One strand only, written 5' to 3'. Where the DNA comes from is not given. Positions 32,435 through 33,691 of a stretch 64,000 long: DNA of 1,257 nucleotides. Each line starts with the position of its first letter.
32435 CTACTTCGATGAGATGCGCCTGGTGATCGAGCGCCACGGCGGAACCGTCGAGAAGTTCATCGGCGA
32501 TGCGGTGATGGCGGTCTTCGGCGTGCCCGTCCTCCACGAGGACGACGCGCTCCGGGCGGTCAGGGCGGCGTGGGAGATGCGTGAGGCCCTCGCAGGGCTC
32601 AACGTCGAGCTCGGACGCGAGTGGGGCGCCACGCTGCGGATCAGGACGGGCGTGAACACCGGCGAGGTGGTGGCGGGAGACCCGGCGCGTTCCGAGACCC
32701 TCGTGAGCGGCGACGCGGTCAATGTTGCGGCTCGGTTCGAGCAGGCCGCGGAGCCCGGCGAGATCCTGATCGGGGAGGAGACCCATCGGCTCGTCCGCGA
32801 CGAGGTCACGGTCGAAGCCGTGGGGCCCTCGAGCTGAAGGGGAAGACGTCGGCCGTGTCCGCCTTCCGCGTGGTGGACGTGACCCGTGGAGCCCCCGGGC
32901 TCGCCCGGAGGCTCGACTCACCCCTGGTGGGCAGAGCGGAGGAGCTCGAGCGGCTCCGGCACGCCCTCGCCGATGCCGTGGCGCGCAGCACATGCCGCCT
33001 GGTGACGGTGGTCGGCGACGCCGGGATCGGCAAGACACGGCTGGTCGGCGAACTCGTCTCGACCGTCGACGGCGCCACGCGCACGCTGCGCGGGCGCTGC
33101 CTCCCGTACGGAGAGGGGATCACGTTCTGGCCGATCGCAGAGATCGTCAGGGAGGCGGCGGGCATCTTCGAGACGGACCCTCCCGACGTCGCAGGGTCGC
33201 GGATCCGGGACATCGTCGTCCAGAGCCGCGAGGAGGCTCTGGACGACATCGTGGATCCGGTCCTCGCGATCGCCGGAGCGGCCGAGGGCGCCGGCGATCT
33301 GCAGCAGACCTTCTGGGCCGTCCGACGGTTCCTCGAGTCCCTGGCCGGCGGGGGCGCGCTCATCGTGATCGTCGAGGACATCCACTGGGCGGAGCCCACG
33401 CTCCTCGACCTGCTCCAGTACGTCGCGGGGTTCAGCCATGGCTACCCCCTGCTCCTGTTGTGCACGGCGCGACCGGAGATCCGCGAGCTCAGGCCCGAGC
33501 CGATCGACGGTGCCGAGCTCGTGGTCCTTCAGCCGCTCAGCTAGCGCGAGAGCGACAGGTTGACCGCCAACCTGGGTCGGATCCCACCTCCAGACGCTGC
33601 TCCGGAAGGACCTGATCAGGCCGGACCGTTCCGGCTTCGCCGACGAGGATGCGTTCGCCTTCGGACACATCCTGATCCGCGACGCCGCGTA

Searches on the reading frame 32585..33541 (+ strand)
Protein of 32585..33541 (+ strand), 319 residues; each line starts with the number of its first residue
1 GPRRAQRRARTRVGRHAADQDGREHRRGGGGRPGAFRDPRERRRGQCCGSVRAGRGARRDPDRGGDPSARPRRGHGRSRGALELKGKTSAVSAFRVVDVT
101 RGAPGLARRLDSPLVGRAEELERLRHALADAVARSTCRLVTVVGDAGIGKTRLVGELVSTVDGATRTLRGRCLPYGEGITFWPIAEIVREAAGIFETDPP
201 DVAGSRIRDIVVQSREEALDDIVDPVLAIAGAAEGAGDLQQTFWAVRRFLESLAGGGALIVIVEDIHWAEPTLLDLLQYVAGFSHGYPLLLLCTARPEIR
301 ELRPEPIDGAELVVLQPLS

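Call 25: search_protein_families(library=pfam, proteins=[window:32585-33541:+], max_evalue=0.0001)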
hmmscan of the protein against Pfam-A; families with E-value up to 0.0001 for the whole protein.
window:32585-33541:+ (319 aa): 2 families
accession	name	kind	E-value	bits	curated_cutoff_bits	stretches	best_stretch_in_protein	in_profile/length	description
PF13191.12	AAA_16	-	1.9e-22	81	32.6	1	113-283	1-158/167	AAA ATPase domain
PF13401.12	AAA_22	-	9.7e-06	26.4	27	1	134-294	2-123/130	AAA domain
